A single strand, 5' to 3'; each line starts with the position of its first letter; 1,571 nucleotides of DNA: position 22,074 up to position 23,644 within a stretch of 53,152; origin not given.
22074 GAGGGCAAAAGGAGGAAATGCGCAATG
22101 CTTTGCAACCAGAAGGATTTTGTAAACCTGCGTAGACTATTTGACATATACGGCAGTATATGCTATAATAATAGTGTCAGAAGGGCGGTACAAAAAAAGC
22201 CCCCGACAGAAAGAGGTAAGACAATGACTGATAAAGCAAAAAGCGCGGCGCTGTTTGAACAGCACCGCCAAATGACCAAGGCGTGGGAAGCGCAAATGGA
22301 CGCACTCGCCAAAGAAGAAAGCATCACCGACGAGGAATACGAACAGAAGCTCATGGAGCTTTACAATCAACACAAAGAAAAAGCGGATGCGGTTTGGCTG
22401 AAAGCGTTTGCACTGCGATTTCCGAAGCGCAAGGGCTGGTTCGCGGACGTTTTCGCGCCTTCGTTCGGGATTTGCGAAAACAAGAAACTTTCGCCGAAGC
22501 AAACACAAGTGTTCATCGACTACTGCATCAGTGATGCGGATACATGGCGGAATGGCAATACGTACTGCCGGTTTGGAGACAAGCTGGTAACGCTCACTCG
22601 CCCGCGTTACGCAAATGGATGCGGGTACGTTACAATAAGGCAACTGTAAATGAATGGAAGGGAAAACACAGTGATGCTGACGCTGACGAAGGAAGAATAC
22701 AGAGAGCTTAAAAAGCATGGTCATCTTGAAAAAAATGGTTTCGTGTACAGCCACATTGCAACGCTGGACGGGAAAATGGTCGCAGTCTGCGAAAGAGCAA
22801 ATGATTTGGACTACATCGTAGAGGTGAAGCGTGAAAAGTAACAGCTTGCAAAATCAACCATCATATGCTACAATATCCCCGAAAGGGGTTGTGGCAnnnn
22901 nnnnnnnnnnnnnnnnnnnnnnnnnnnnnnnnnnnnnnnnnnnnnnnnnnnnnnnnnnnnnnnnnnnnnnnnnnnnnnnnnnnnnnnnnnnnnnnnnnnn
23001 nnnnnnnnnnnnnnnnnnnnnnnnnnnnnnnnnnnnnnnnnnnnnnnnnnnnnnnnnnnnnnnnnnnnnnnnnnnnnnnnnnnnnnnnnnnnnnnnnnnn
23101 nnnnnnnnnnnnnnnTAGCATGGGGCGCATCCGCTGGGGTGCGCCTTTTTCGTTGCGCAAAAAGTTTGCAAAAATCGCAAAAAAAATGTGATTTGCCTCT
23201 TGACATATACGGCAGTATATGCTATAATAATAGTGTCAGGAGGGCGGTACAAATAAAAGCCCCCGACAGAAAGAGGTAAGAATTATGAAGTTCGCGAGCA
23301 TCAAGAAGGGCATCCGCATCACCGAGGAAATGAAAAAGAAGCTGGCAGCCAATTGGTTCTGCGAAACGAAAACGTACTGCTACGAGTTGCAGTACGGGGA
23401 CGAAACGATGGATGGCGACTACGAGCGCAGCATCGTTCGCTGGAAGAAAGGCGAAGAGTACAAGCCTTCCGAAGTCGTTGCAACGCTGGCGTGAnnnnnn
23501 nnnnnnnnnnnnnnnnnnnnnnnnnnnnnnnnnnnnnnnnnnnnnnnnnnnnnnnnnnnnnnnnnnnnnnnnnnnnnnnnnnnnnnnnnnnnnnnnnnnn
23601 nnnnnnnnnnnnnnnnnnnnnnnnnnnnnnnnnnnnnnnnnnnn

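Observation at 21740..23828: Island I gene content looks like an anti-defence (acr-aca-type) locus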

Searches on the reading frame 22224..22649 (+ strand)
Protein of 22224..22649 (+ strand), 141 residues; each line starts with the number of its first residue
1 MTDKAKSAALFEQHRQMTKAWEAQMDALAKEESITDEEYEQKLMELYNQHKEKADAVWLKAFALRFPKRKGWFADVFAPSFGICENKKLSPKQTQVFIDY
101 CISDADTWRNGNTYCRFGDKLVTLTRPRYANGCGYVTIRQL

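Call 11: search_protein_families(library=pfam, max_evalue=1, proteins=[window:22224-22649:+])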
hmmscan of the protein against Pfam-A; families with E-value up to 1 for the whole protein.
window:22224-22649:+ (141 aa): 3 families
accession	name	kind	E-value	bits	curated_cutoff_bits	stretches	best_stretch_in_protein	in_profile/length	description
PF09851.14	SHOCT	-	0.09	13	27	1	34-46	15-27/28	Short C-terminal domain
PF13542.12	HTH_Tnp_ISL3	-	0.14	12.1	27.4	1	13-36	8-31/51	Helix-turn-helix domain of transposase family ISL3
PF14942.11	Muted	-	0.3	11.7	26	1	4-53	93-142/146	Organelle biogenesis, Muted-like protein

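Call 12: search_protein_families(library=phrogs, max_evalue=1, proteins=[window:22224-22649:+])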
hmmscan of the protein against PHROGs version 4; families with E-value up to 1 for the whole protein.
window:22224-22649:+ (141 aa): 2 families
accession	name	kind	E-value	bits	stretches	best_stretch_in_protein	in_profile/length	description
phrog_36815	-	unknown function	0.0095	17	1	26-63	36-73/124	-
phrog_36103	-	unknown function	0.13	13.4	1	32-51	25-45/50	-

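Call 77: search_protein_representatives(protein=window:22224-22649:+)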
Query: 141 residues. Proteins with E-value up to 0.001 (for the whole library): 45; up to 1e-10: 6; up to 1e-30: 3. The best 45 are listed.
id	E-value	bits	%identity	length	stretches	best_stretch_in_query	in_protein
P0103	1.8e-92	323.1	100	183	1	1-141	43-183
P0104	1.2e-36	142.2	45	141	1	1-140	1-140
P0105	2.8e-35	137.8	44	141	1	1-139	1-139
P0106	6.8e-22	94.4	39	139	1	1-139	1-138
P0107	3.0e-11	59.9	35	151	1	26-130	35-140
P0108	4.0e-11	59.5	37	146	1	5-125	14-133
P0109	3.6e-10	56.5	38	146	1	9-128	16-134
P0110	4.1e-10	56.3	35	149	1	10-126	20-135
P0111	4.5e-10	56.1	32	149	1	10-137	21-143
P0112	1.5e-09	54.4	37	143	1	18-140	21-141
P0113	1.1e-08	51.7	39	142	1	33-124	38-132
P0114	1.8e-08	50.9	36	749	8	76-103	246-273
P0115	2.6e-08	50.4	34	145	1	23-138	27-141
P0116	3.2e-07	46.9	38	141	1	32-126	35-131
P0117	9.1e-07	45.4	37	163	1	26-132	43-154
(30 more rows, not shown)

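Call 80: search_solved_structures(query=A5, max_evalue=10, show_alignments=1)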
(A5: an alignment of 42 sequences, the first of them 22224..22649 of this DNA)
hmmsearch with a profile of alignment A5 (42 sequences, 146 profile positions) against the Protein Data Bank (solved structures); distinct sequences matched with E-value up to 10: 17.
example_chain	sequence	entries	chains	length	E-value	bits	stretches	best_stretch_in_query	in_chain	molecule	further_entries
5com_A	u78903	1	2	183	0.067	16.5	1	5-47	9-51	Putative conjugative transposon protein Tn1549-like, CTn5-Orf2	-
8puw_A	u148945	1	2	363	0.36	14.1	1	12-68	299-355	Las1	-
6of2_A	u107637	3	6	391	0.4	14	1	12-68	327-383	Ribonuclease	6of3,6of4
5cog_A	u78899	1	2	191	0.43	13.9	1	6-47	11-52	IRC4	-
6yxx_EC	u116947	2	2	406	0.81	13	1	58-125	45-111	Pseudouridylate synthase, putative | mt-LAF3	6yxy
4n6c_A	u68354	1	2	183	0.88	12.8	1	5-47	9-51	uncharacterized protein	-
3iqb_A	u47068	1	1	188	0.95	12.7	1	36-81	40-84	Methyl-accepting chemotaxis protein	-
8qaf_A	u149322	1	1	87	1.1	12.5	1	11-68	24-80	sc-apCC-8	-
7aoi_XP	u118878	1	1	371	1.3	12.3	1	60-125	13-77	Pseudouridylate synthase, putative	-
8t5e_A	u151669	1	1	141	1.4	12.2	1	8-63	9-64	Bim_fulldiff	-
8ard_A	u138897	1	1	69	1.8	11.8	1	8-58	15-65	Unconventional myosin-VI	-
5j10_A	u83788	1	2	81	2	11.7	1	7-54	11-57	peptide design 2L4HC2_24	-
5d3a_A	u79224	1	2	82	2.4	11.5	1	3-64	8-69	Kinesin-like protein KIF21A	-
9tll_A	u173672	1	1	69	2.7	11.3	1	6-63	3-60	Sc-apCC-2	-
5nfd_A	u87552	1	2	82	2.7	11.3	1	5-64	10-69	Kinesin-like protein KIF21A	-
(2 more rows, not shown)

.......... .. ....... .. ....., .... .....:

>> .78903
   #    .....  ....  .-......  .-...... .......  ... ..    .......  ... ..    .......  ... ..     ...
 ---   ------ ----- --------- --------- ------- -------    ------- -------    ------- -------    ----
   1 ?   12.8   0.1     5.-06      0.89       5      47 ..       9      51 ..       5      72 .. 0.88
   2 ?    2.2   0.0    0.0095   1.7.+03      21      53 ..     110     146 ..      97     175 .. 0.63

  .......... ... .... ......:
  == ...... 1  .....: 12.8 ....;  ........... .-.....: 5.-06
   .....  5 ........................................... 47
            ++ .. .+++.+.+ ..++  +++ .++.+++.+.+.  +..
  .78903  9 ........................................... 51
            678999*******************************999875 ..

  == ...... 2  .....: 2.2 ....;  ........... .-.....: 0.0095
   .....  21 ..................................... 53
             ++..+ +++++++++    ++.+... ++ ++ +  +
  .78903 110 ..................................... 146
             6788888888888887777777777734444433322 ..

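Call 83: predict_structure(alignment_id=A5)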
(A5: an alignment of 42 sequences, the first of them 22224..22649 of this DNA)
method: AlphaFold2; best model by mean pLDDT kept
length: 141 residues; sequences in the alignment: 42
mean_pLDDT: 96.4   pTM: 0.83
mean pLDDT of the five models: 96.4, 96.0, 95.9, 95.5, 94.8
residues with pLDDT >= 90: 137; 70-90: 3; 50-70: 1; < 50: 0
segments of 3 or more residues with pLDDT < 50: none
pLDDT, mean of each block of 10 residues (from residue 1): 91 97 97 97 96 95 97 98 98 98 96 98 95 97 95
secondary structure, 60 per line:
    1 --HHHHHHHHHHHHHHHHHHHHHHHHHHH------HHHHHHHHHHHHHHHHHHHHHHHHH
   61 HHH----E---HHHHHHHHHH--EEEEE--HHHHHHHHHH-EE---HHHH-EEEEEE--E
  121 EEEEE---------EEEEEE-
elements in order: H3-29 H36-63 H72-81 E84-88 H91-100 H107-110 E112-117 E120-125 E135-140

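Call 85: fold_search(model_id=the predicted structure, library=pdb)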
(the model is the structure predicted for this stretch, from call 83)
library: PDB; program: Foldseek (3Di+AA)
matches with E <= 10: 209; with E <= 0.001: 0
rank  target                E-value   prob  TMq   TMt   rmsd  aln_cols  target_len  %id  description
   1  5f4h_A                5.7e-01  0.14  0.17  0.07   4.5        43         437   19  Archael RuvB-like Holiday junction helicase (released 2016-12-21)
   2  5f4h_B                6.8e-01  0.28  0.25  0.09   5.3        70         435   14  Archael RuvB-like Holiday junction helicase (released 2016-12-21)
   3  2ooy_C                9.8e-01  0.06  0.11  0.13  11.0        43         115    9  Crystal structure of the adenylate sensor from AMP-activated protein kinase complexed with ATP (released 2007-02-06)
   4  5ljd                  1.0e+00  0.09  0.19  0.20  10.9        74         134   14  Crystal structure of holo human CRBP1/K40L mutant (released 2017-01-18)
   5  3ehf_D                1.2e+00  0.21  0.39  0.31  15.5       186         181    8  Crystal structure of DesKC in complex with AMP-PCP (released 2009-09-15)
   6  5f4h_C                1.2e+00  0.10  0.17  0.07   4.6        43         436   19  Archael RuvB-like Holiday junction helicase (released 2016-12-21)
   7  1k2y                  1.2e+00  0.06  0.19  0.07  14.9       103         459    5  Crystal Structure of Phosphomannomutase/Phosphoglucomutase S108A mutant from P. aeruginosa (released 2002-02-13)
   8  8gdm                  1.2e+00  0.06  0.17  0.18  10.7        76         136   17  Crystal structure of human cellular retinol binding protein 1 in complex with {[3-(diphenylmethyl)-1,2,4-oxadiazol-5-yl] (released 2023-10-04)
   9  2q0o_C                1.4e+00  0.72  0.35  0.53   3.5        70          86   17  Crystal structure of an anti-activation complex in bacterial quorum sensing (released 2007-09-25)
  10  5h8t                  1.5e+00  0.12  0.16  0.17   3.3        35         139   26  Crystal structure of human cellular retinol binding protein 1 in complex with all-trans-retinol (released 2016-03-02)
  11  4bpw_D                1.6e+00  0.06  0.21  0.16  16.2       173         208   14  Crystal structure of human primase bound to UTP (released 2013-09-25)
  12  2qre_A                1.6e+00  0.03  0.14  0.17  14.1        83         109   11  Crystal structure of the adenylate sensor from AMP-activated protein kinase in complex with 5-aminoimidazole-4-carboxa (released 2007-10-23)
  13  2vrz_A                1.7e+00  0.60  0.31  0.42   4.0        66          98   18  Structural analysis of homodimeric staphylococcal aureus EsxA (released 2008-08-26)
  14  4h0a_B                1.7e+00  0.08  0.20  0.10  11.9        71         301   15  Crystal structure of a cysteine-rich secretory protein (SAV1118) from Staphylococcus aureus subsp. aureus Mu50 at 1.90 (released 2012-09-26)
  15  4i0x_K                1.8e+00  0.82  0.36  0.60   3.2        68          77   13  Crystal structure of the Mycobacterum abscessus EsxEF (Mab_3112-Mab_3113) complex (released 2013-01-16)
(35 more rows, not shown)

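Call 87: fold_search(model_id=the predicted structure, library=viral)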
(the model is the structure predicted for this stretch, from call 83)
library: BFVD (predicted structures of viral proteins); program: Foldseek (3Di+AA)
matches with E <= 10: 328; with E <= 0.001: 0
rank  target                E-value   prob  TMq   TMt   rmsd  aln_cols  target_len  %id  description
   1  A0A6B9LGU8            3.7e-02  0.30  0.22  0.18  16.3       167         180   13  Uncharacterized protein [Flavobacterium phage vB_FspS_tant8-1]
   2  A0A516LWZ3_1          1.2e-01  0.38  0.32  0.05  13.3       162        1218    9  (no name in the UniProt tables at hand)
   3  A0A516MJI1            1.8e-01  1.00  0.42  0.60   1.1        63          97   19  (no name in the UniProt tables at hand)
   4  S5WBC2                3.5e-01  0.20  0.29  0.17  10.8       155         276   12  Uncharacterized protein [Pseudomonas phage PaBG]
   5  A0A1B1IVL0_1          4.4e-01  0.51  0.42  0.10   9.5       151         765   12  (no name in the UniProt tables at hand)
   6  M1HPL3                5.3e-01  0.97  0.38  0.56   2.2        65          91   15  (no name in the UniProt tables at hand)
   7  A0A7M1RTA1            5.6e-01  0.38  0.26  0.40   3.7        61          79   18  Uncharacterized protein [uncultured phage cr60_1]
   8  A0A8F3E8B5            6.7e-01  0.18  0.30  0.29  15.0       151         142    9  (no name in the UniProt tables at hand)
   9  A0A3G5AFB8            6.7e-01  0.11  0.19  0.07  11.0        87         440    6  Uncharacterized protein [Solivirus sp.]
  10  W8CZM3                7.6e-01  0.14  0.26  0.21  20.4       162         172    6  Uncharacterized protein [Erwinia phage PhiEaH1]
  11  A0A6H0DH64            8.1e-01  0.28  0.39  0.13  22.9       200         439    5  Maturation protein (Fragment) [Mackintosh virus]
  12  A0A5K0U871            8.6e-01  0.10  0.25  0.16  18.6       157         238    6  Uncharacterized protein [Yasminevirus sp. GU-2018]
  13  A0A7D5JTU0            9.1e-01  0.66  0.26  0.27   3.4        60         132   20  (no name in the UniProt tables at hand)
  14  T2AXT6                9.1e-01  0.16  0.33  0.21  14.8       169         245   11  (no name in the UniProt tables at hand)
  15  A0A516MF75            9.1e-01  0.14  0.21  0.29  12.6        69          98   10  (no name in the UniProt tables at hand)
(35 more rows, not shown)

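Call 96: search_protein_families(library=ncbifam, max_evalue=0.1, proteins=[window:22224-22649:+])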
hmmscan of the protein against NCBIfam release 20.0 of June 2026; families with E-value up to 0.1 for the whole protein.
window:22224-22649:+ (141 aa): 0 families

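Call 97: search_protein_families(library=padloc, max_evalue=0.1, proteins=[window:22224-22649:+])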
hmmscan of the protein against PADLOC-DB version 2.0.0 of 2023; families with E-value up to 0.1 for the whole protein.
window:22224-22649:+ (141 aa): 1 family
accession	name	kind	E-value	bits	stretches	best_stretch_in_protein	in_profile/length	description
PDLC03779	RT_UG4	-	0.01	13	1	61-129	154-218/307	DRT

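Call 101: find_related_loci(query=A6, collection=viral_contigs, flank=4000)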
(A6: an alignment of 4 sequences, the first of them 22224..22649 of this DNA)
Query A6 (141 aa) in viral_contigs; peptide patterns used: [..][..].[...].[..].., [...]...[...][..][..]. (x = any residue, [..] = any of these).
143 stretches matched a pattern; 21 encode a relative of the query (tblastn E <= 1e-3); 21 distinct loci.
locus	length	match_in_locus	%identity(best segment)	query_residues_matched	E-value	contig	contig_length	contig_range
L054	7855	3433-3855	99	1-141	2e-95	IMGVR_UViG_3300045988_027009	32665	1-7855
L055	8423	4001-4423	98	1-141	2e-95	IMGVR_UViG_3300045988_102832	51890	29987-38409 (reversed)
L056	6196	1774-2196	97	1-141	4e-95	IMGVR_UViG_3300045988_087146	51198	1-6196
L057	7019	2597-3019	97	1-141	4e-95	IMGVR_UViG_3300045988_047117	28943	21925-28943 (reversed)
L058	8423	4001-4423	97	1-141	4e-95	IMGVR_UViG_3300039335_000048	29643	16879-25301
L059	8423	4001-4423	97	1-141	3e-95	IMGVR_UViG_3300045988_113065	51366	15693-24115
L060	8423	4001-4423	97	1-141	6e-95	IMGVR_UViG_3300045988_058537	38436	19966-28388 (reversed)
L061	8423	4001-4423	97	1-141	9e-95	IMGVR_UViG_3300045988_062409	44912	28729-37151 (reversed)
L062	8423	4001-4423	98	1-141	9e-95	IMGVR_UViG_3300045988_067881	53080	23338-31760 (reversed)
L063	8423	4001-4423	97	1-141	6e-95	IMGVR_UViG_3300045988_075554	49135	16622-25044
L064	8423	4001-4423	97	1-141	9e-95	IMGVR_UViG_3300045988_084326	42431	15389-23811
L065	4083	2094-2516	97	1-141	3e-95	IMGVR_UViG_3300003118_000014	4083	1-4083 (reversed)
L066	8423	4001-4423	97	1-141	6e-95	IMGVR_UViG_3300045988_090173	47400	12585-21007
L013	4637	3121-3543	97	1-141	1e-94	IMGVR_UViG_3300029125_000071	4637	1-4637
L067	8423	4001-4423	96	1-141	2e-94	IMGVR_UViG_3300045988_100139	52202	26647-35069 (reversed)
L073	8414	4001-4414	46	1-138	6e-42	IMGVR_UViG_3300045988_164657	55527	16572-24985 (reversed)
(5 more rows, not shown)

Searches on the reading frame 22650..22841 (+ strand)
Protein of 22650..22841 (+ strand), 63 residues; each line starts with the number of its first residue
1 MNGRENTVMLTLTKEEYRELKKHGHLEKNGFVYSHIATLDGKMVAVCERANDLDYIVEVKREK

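Call 11: search_protein_families(library=pfam, max_evalue=1, proteins=[window:22650-22841:+])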
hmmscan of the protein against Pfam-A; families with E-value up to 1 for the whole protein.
window:22650-22841:+ (63 aa): 1 family
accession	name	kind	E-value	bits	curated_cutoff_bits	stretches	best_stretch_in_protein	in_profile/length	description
PF20559.3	DUF6770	-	0.033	13.2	27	1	17-48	317-350/520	Family of unknown function (DUF6770)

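Call 12: search_protein_families(library=phrogs, max_evalue=1, proteins=[window:22650-22841:+])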
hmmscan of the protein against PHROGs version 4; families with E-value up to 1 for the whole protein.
window:22650-22841:+ (63 aa): 3 families
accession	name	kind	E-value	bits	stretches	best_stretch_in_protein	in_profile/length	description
phrog_36549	-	unknown function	0.16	12.6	1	36-62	38-64/65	-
phrog_9714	-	unknown function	0.18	12.7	0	10-25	30-45/50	-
phrog_11457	-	unknown function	0.21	12.5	1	25-42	19-36/60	-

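Call 96: search_protein_families(library=ncbifam, max_evalue=0.1, proteins=[window:22674-22841:+])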
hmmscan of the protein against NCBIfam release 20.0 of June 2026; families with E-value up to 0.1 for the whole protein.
window:22674-22841:+ (55 aa): 0 families

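Call 97: search_protein_families(library=padloc, max_evalue=0.1, proteins=[window:22674-22841:+])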
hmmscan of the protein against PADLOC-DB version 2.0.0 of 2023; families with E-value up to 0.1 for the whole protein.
window:22674-22841:+ (55 aa): 0 families

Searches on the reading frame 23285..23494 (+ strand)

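Call 11: search_protein_families(library=pfam, max_evalue=1, proteins=[window:23285-23494:+])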
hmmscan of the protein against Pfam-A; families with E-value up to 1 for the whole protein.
window:23285-23494:+ (69 aa): 0 families

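Call 12: search_protein_families(library=phrogs, max_evalue=1, proteins=[window:23285-23494:+])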
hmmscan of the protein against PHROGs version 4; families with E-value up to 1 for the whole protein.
window:23285-23494:+ (69 aa): 2 families
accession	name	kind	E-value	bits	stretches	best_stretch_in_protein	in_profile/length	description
phrog_7785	-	DNA, RNA and nucleotide metabolism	0.23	12.5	1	15-58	2-45/147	HNH endonuclease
phrog_15680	-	head and packaging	0.34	11.5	1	7-39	81-111/253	head maturation protease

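Call 96: search_protein_families(library=ncbifam, max_evalue=0.1, proteins=[window:23285-23494:+])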
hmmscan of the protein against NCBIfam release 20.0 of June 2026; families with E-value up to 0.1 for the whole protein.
window:23285-23494:+ (69 aa): 0 families

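Call 97: search_protein_families(library=padloc, max_evalue=0.1, proteins=[window:23285-23494:+])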
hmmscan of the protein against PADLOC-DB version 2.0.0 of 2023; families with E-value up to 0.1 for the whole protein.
window:23285-23494:+ (69 aa): 0 families
